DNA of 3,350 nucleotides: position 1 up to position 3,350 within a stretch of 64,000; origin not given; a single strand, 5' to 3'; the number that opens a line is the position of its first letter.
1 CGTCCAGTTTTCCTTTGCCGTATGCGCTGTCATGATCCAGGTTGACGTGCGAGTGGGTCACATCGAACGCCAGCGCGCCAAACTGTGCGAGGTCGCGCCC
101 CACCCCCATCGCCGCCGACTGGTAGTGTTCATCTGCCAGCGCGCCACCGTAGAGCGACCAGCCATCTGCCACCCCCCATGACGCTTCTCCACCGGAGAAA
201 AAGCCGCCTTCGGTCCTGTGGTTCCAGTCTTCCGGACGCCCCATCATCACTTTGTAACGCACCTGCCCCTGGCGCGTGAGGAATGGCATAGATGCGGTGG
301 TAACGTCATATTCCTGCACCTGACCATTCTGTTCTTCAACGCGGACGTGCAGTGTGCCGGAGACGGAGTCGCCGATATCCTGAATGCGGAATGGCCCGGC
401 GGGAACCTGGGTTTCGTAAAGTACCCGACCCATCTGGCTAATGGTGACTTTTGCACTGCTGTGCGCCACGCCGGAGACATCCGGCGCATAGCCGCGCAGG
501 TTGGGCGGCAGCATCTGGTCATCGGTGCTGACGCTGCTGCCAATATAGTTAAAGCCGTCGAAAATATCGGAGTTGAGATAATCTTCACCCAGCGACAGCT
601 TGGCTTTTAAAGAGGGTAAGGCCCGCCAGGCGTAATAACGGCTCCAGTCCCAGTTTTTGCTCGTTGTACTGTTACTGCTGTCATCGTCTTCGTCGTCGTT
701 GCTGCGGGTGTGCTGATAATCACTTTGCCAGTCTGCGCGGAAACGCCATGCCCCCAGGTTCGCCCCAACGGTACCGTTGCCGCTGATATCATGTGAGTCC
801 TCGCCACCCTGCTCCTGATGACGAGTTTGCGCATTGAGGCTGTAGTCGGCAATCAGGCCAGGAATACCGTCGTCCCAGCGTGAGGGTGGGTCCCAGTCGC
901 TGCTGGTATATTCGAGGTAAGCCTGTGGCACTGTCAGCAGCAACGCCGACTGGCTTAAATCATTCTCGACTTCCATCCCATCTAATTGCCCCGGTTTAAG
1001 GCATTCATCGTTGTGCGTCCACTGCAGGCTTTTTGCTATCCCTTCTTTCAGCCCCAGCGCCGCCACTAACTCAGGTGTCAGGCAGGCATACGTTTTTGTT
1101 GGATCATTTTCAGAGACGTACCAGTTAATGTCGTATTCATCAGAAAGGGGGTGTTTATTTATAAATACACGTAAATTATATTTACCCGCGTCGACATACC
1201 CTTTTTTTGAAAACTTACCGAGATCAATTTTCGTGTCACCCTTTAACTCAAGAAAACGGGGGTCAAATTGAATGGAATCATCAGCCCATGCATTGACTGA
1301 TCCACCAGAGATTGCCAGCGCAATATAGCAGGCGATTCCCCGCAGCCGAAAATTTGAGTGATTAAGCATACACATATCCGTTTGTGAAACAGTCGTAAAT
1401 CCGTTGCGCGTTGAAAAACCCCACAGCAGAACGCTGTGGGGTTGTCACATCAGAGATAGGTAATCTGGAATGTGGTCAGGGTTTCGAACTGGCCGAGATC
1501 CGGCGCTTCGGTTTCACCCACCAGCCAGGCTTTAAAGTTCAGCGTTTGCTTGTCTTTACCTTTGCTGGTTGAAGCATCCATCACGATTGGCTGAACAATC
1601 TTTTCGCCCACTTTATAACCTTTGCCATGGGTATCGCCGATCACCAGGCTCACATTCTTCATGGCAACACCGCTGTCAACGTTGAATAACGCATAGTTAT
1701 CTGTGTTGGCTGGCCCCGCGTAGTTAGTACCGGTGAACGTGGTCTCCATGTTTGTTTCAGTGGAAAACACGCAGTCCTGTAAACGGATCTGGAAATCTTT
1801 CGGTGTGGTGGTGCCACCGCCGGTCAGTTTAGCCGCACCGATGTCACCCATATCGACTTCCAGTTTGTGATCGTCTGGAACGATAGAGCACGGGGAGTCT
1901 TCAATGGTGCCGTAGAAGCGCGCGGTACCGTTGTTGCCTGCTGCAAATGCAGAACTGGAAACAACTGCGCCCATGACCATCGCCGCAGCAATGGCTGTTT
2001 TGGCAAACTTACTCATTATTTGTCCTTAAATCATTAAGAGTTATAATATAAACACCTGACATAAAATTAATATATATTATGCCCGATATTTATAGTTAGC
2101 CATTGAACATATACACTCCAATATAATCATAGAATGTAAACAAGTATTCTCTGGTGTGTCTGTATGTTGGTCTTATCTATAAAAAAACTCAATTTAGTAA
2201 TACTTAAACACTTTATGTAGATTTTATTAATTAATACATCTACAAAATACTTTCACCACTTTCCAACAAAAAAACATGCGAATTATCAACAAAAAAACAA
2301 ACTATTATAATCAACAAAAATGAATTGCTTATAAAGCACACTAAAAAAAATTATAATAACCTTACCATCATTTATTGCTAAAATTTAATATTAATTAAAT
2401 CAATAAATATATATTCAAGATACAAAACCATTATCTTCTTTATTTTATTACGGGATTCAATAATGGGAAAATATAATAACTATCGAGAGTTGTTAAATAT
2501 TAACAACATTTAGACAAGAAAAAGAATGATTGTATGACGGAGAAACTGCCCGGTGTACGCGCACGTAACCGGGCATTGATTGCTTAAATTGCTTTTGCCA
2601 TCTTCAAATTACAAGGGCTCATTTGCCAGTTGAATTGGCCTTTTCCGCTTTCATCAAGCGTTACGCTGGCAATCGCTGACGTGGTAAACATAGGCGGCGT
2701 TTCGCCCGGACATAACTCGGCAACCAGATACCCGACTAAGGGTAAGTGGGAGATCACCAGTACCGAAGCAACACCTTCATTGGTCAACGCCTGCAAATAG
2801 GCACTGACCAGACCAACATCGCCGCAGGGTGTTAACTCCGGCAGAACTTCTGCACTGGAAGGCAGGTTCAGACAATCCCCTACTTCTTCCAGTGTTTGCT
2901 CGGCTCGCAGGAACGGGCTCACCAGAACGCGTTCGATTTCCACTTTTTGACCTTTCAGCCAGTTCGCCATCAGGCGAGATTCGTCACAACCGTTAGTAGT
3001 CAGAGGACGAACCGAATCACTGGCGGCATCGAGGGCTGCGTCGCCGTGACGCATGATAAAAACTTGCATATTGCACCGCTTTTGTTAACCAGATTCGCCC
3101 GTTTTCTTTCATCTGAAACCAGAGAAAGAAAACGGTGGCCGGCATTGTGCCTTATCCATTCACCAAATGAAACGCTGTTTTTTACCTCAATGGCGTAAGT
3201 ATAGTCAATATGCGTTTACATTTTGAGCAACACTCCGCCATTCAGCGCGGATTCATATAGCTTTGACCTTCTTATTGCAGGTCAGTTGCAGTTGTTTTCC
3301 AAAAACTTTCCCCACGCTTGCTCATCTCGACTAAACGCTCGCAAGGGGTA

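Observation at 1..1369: Yfc fimbrial usher appears open through its first ~456 codons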

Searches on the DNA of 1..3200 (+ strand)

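Call 3: search_dna_similar(query=window:1-3200:+, collection=ecoli_genomes, mode=near, max_rows=30)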
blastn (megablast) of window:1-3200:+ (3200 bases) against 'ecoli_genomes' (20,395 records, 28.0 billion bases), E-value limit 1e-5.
Records with a match: 5425; places in all: 5460; records where one place covers at least 80% of the query: 1216.
Genomes with a match: 5425 of 5426; with a place that covers at least 80% of the query: 1216. Places per genome that has any: lowest 1, median 1, highest 3. On chromosomes: 5460 places; on plasmids: 0.
Best place of each record, by identity: >=99% 111; 95-99% 4638; 90-95% 61; 80-90% 607; 60-80% 8.
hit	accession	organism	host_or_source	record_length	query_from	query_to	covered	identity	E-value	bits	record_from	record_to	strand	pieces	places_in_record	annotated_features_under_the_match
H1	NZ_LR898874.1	Escherichia coli strain MSB1_4I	Homo sapiens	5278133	1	3200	100%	100.0%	0e+0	5904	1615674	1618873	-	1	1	fimbrial biogenesis outer membrane usher protein | fimbrial protein | sixA: phosphohistidine phosphatase SixA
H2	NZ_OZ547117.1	Escherichia coli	Homo sapiens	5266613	1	3200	100%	99.9%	0e+0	5910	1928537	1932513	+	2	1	fimbrial biogenesis outer membrane usher protein | IS1-like element IS1A family transposase | fimbrial protein | sixA: phosphohistidine phosphatase SixA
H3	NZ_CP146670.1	Escherichia coli strain MS 21-1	Homo sapiens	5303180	1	3200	100%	99.9%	0e+0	5893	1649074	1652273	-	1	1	fimbrial biogenesis outer membrane usher protein | fimbrial protein | sixA: phosphohistidine phosphatase SixA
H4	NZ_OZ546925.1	Escherichia coli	Homo sapiens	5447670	1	3200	100%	99.8%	0e+0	5871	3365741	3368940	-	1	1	fimbrial biogenesis outer membrane usher protein | fimbrial protein | sixA: phosphohistidine phosphatase SixA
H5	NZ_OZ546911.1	Escherichia coli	Homo sapiens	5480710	1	3200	100%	99.8%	0e+0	5871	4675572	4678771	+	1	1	fimbrial biogenesis outer membrane usher protein | fimbrial protein | sixA: phosphohistidine phosphatase SixA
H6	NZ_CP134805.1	Escherichia coli strain E7-1N7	agricultural environment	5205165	1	3200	100%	99.3%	0e+0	5788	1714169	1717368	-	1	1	fimbrial biogenesis outer membrane usher protein | fimbrial protein | sixA: phosphohistidine phosphatase SixA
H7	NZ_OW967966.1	Escherichia coli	Homo sapiens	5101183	1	3200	100%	99.2%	0e+0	5772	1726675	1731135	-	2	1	fimbrial biogenesis outer membrane usher protein | IS3-like element IS3 family transposase | fimbrial protein | sixA: phosphohistidine phosphatase SixA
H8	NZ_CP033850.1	Escherichia coli strain FDAARGOS_497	Homo sapiens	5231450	1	3200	100%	99.2%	0e+0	5766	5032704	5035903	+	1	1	fimbrial biogenesis outer membrane usher protein | fimbrial protein | sixA: phosphohistidine phosphatase SixA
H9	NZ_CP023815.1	Escherichia coli strain IMT16316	wild bird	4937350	1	3200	100%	99.2%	0e+0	5766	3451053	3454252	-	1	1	fimbrial biogenesis outer membrane usher protein | fimbrial protein | sixA: phosphohistidine phosphatase SixA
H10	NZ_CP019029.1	Escherichia coli strain Ecol_881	Homo sapiens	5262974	1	3200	100%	99.2%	0e+0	5766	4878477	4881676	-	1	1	fimbrial biogenesis outer membrane usher protein | fimbrial protein | sixA: phosphohistidine phosphatase SixA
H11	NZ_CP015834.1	Escherichia coli strain MS6198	Homo sapiens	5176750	1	3200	100%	99.2%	0e+0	5766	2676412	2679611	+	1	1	fimbrial biogenesis outer membrane usher protein | fimbrial protein | sixA: phosphohistidine phosphatase SixA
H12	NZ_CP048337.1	Escherichia coli strain 142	environment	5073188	1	3200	100%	99.2%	0e+0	5766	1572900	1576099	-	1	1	fimbrial biogenesis outer membrane usher protein | fimbrial protein | sixA: phosphohistidine phosphatase SixA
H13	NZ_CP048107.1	Escherichia coli strain 201609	Homo sapiens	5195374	1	3200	100%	99.2%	0e+0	5766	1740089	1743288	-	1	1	fimbrial biogenesis outer membrane usher protein | fimbrial protein | sixA: phosphohistidine phosphatase SixA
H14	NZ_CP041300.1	Escherichia coli O1:H42 strain CLSC36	Homo sapiens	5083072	1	3200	100%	99.2%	0e+0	5766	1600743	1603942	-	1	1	fimbrial biogenesis outer membrane usher protein | fimbrial protein | sixA: phosphohistidine phosphatase SixA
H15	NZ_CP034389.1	Escherichia coli strain RS571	Homo sapiens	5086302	1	3200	100%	99.2%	0e+0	5766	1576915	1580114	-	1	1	fimbrial biogenesis outer membrane usher protein | fimbrial protein | sixA: phosphohistidine phosphatase SixA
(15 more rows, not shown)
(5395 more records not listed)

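Call 5: get_annotated_region(hit=H1, flank=9000)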
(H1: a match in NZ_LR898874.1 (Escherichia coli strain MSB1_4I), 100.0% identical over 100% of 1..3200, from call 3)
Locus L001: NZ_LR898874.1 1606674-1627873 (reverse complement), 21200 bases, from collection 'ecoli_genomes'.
description: Escherichia coli strain MSB1_4I isolate MSB1_4I chromosome 1, complete sequence
organism: Escherichia coli strain MSB1_4I (NCBI taxid 562)
replicon: chromosome; assembly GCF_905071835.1
host: Homo sapiens; source: rectal swab; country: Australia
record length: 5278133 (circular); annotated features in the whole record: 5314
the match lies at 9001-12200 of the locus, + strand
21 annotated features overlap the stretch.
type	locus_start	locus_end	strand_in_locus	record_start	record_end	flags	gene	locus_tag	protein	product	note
CDS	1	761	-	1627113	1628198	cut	aroC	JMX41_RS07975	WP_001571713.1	chorismate synthase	-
CDS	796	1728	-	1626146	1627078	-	prmB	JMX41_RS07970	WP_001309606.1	50S ribosomal protein L3 N(5)-glutamine methyltransferase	-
CDS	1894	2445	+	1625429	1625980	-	smrB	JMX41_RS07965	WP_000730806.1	endonuclease SmrB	-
CDS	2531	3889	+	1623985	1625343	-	-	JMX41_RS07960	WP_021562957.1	AAA family ATPase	-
CDS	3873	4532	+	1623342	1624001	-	-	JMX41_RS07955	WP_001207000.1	hypothetical protein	-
CDS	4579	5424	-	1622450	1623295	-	-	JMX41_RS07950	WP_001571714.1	StfH/YfcO family fimbrial adhesin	-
CDS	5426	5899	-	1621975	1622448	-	-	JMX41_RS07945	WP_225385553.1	fimbrial protein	-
CDS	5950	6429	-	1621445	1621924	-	-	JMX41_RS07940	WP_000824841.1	fimbrial protein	-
CDS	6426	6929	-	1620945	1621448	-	-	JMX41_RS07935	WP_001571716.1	fimbrial protein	-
CDS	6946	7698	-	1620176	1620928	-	-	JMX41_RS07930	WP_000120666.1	fimbria/pilus periplasmic chaperone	-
CDS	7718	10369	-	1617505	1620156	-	-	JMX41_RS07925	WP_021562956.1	fimbrial biogenesis outer membrane usher protein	-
CDS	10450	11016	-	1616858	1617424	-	-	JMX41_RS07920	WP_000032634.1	fimbrial protein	-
CDS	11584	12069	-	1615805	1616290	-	sixA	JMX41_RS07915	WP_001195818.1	phosphohistidine phosphatase SixA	-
CDS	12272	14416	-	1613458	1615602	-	fadJ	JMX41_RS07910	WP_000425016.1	fatty acid oxidation complex subunit alpha FadJ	-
CDS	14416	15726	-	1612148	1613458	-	fadI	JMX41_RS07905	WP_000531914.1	acetyl-CoA C-acyltransferase FadI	-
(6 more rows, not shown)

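Call 32: search_dna_similar(query=L001:7718-10369:-, collection=ecoli_genomes, mode=near, max_rows=45, rows=spread)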
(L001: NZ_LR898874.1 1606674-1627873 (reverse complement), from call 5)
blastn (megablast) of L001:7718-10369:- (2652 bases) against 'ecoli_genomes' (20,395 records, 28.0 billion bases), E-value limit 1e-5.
Records with a match: 1746; places in all: 1767; records where one place covers at least 80% of the query: 1722.
Genomes with a match: 1746 of 5426; with a place that covers at least 80% of the query: 1722. Places per genome that has any: lowest 1, median 1, highest 2. On chromosomes: 1767 places; on plasmids: 0.
Best place of each record, by identity: >=99% 10; 95-99% 1192; 90-95% 21; 60-80% 523.
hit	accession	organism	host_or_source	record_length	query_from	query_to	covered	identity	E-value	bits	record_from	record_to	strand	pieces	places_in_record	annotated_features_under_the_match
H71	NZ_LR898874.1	Escherichia coli strain MSB1_4I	Homo sapiens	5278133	1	2652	100%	100.0%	0e+0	4898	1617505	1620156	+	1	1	fimbrial biogenesis outer membrane usher protein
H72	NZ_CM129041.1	Escherichia coli strain 500010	Homo sapiens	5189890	1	2652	100%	98.9%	0e+0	4732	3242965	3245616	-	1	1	fimbrial biogenesis outer membrane usher protein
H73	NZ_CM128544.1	Escherichia coli strain MMC-J-0091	Homo sapiens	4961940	1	2652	100%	98.6%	0e+0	4695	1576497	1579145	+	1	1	fimbrial biogenesis outer membrane usher protein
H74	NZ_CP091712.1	Escherichia coli strain KFu014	river water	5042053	1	2652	100%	98.5%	0e+0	4673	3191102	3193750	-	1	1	fimbrial biogenesis outer membrane usher protein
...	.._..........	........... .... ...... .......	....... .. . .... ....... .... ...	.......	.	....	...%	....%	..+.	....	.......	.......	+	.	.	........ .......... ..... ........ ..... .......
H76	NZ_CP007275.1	Escherichia coli strain O18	-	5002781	1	2652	100%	97.4%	0e+0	4506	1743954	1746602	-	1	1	fimbrial biogenesis outer membrane usher protein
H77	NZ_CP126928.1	Escherichia coli O2:K1:H4 strain APEC E12053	Gallus gallus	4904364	1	2652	100%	97.4%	0e+0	4506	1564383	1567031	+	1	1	fimbrial biogenesis outer membrane usher protein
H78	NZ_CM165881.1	Escherichia coli strain N63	Homo sapiens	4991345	1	2652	100%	97.4%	0e+0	4506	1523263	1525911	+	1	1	fimbrial biogenesis outer membrane usher protein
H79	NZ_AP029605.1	Escherichia coli strain 2022H047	Homo sapiens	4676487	1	2652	100%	97.2%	0e+0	4490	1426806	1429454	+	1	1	fimbrial biogenesis outer membrane usher protein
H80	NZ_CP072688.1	Escherichia coli strain P4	Canis lupus familiaris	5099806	1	2652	100%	97.2%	0e+0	4479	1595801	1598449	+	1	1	fimbrial biogenesis outer membrane usher protein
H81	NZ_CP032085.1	Escherichia coli strain ATCC 25922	Homo sapiens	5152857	1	2652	100%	97.1%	0e+0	4473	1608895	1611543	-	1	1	fimbrial biogenesis outer membrane usher protein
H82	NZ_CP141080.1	Escherichia coli strain KE51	Homo sapiens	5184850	1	2652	100%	97.1%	0e+0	4470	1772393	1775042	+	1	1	fimbrial biogenesis outer membrane usher protein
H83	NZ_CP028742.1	Escherichia coli strain A33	Perameles nasuta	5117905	1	2652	100%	96.9%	0e+0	4446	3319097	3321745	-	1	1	fimbrial biogenesis outer membrane usher protein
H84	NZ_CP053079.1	Escherichia coli strain K56-43-un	Homo sapiens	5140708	1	2652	100%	96.9%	0e+0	4440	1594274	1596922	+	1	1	fimbrial biogenesis outer membrane usher protein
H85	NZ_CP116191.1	Escherichia coli strain DETEC-E1070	sink drain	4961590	1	2652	100%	96.9%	0e+0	4440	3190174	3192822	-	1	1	fimbrial biogenesis outer membrane usher protein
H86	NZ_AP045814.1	Escherichia coli strain 23CRST044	Homo sapiens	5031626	1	2652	100%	96.9%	0e+0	4440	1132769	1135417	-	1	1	fimbrial biogenesis outer membrane usher protein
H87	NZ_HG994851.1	Escherichia coli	Homo sapiens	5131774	1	2652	100%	96.8%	0e+0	4423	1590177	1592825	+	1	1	fimbrial biogenesis outer membrane usher protein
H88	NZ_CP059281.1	Escherichia coli strain C9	water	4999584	1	2652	100%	95.3%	0e+0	4217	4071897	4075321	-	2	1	outer membrane usher protein | IS1 family transposase | FimD/PapC N-terminal domain-containing protein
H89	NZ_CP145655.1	Escherichia coli strain S1-IND-01-B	Homo sapiens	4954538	1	2652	100%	95.3%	0e+0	4217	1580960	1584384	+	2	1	outer membrane usher protein | IS1 family transposase | FimD/PapC N-terminal domain-containing protein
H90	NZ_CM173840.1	Escherichia coli strain 1403KP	Homo sapiens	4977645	1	2652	100%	95.3%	0e+0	4217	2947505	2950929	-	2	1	outer membrane usher protein | IS1 family transposase | FimD/PapC N-terminal domain-containing protein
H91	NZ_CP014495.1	Escherichia coli strain SaT040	Homo sapiens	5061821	1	2652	100%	95.3%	0e+0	4202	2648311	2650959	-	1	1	fimbrial biogenesis outer membrane usher protein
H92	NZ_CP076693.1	Escherichia coli strain S103EC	Homo sapiens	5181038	1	2652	100%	95.3%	0e+0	4202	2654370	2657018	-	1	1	fimbrial biogenesis outer membrane usher protein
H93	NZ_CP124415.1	Escherichia coli strain AVS0223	environmental: river near WWTP effluent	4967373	1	2652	100%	95.3%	0e+0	4202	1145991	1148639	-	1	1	fimbrial biogenesis outer membrane usher protein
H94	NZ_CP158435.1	Escherichia coli strain ATCC BAA-2469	Homo sapiens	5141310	1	2652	100%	95.3%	0e+0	4202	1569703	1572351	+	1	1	fimbrial biogenesis outer membrane usher protein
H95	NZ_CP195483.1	Escherichia coli strain 21AR0807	Homo sapiens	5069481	1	2652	100%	95.3%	0e+0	4202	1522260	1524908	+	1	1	fimbrial biogenesis outer membrane usher protein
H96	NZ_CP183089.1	Escherichia coli strain 447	Homo sapiens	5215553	1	2652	100%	95.3%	0e+0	4202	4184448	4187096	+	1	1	fimbrial biogenesis outer membrane usher protein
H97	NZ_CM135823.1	Escherichia coli strain FXCREC145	Homo sapiens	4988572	1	2652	100%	95.3%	0e+0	4202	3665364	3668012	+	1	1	fimbrial biogenesis outer membrane usher protein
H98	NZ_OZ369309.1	Escherichia coli strain Esc13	not applicable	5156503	1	2652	100%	95.3%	0e+0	4202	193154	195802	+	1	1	fimbrial biogenesis outer membrane usher protein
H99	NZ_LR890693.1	Escherichia coli strain MSB1_4E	Homo sapiens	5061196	1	2652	100%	95.3%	0e+0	4202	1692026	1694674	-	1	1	fimbrial biogenesis outer membrane usher protein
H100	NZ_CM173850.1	Escherichia coli strain 1324KP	Homo sapiens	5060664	1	2652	100%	95.3%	0e+0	4202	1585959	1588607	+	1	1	fimbrial biogenesis outer membrane usher protein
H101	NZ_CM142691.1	Escherichia coli strain UID2309220027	Homo sapiens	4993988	1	2652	100%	95.2%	0e+0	4196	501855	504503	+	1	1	fimbrial biogenesis outer membrane usher protein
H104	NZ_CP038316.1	Escherichia coli O157:H7 strain NE92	bovine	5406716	18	2627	98%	77.2%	0e+0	1483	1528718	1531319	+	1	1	fimbrial biogenesis outer membrane usher protein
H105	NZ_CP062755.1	Escherichia coli O157:H7 strain Z903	Bovine Faeces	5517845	18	2627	98%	77.2%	0e+0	1483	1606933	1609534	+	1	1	fimbrial biogenesis outer membrane usher protein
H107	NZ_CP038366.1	Escherichia coli O157:H7 strain F6667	missing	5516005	18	2627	98%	77.1%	0e+0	1478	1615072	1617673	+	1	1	fimbrial biogenesis outer membrane usher protein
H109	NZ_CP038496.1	Escherichia coli O157:H7 strain TT12A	Homo sapiens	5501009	18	2627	98%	77.1%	0e+0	1478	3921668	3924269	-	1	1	fimbrial biogenesis outer membrane usher protein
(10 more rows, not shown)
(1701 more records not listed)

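Call 47: get_annotated_region(hit=H76, flank=100)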
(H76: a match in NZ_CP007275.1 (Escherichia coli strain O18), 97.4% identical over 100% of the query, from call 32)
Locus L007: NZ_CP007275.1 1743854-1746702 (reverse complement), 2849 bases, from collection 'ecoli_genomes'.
description: Escherichia coli strain O18 chromosome, complete genome
organism: Escherichia coli strain O18 (NCBI taxid 562)
replicon: chromosome; assembly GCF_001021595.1
host: -; source: -; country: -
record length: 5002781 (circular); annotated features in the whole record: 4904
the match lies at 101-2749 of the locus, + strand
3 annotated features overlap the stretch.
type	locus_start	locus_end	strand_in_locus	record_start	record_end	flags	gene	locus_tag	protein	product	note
CDS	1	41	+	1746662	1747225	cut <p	-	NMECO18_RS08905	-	fimbrial protein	incomplete; partial in the middle of a contig; missing C-terminus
CDS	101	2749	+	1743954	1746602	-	-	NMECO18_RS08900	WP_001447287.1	fimbrial biogenesis outer membrane usher protein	-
CDS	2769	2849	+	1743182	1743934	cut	-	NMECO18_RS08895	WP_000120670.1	fimbria/pilus periplasmic chaperone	-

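Call 48: get_annotated_region(hit=H81, flank=100)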
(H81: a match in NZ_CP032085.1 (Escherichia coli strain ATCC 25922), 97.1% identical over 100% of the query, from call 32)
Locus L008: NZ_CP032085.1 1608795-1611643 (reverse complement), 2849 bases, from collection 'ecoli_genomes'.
description: Escherichia coli strain ATCC 25922 chromosome, complete genome
organism: Escherichia coli strain ATCC 25922 (NCBI taxid 562)
replicon: chromosome; assembly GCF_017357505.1
host: Homo sapiens; source: -; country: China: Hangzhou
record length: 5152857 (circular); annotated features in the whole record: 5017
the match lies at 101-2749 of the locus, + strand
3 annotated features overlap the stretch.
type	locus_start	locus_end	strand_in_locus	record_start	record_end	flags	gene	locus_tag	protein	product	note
CDS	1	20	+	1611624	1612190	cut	-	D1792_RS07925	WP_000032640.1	fimbrial protein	-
CDS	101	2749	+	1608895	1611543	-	-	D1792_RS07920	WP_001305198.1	fimbrial biogenesis outer membrane usher protein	-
CDS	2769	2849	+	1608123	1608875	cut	-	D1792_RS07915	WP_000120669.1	fimbria/pilus periplasmic chaperone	-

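Call 49: get_annotated_region(hit=H91, flank=100)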
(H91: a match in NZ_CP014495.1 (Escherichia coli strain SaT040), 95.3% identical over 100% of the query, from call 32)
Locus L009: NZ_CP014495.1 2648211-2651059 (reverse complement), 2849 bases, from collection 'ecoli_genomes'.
description: Escherichia coli strain SaT040 chromosome, complete genome
organism: Escherichia coli strain SaT040 (NCBI taxid 562)
replicon: chromosome; assembly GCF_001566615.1
host: Homo sapiens; source: missing; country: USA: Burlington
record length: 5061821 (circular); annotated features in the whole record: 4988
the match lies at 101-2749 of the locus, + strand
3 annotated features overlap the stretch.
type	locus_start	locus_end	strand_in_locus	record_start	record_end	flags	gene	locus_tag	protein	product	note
CDS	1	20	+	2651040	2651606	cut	-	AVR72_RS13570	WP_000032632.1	fimbrial protein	-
CDS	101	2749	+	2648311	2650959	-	-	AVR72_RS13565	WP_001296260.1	fimbrial biogenesis outer membrane usher protein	-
CDS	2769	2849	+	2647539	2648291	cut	-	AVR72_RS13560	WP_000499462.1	fimbria/pilus periplasmic chaperone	-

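Call 50: get_annotated_region(hit=H74, flank=100)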
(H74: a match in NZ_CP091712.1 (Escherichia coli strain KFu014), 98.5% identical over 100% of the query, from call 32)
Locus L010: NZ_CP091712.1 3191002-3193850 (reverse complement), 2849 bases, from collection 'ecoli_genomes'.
description: Escherichia coli strain KFu014 chromosome, complete genome
organism: Escherichia coli strain KFu014 (NCBI taxid 562)
replicon: chromosome; assembly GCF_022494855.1
host: -; source: river water; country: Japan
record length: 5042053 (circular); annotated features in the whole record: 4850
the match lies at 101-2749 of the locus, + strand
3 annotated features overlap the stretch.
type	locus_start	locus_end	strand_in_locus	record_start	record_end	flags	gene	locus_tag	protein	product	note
CDS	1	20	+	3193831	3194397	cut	-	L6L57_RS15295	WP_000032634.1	fimbrial protein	-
CDS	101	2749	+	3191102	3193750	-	-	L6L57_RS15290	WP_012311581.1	fimbrial biogenesis outer membrane usher protein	-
CDS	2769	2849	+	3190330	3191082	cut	-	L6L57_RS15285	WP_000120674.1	fimbria/pilus periplasmic chaperone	-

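Call 51: get_annotated_region(hit=H99, flank=100)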
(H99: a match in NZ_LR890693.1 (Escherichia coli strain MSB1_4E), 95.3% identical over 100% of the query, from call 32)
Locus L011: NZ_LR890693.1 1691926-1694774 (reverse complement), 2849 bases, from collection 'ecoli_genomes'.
description: Escherichia coli strain MSB1_4E isolate MSB1_4E chromosome 1, complete sequence
organism: Escherichia coli strain MSB1_4E (NCBI taxid 562)
replicon: chromosome; assembly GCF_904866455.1
host: Homo sapiens; source: rectal swab; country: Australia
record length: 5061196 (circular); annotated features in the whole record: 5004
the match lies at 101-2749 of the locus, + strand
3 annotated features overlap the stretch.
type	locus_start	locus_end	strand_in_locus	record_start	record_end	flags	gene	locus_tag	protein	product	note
CDS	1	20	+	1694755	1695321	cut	-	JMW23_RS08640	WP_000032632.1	fimbrial protein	-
CDS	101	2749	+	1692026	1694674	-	-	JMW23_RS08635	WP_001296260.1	fimbrial biogenesis outer membrane usher protein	-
CDS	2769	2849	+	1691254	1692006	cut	-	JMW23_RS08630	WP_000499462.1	fimbria/pilus periplasmic chaperone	-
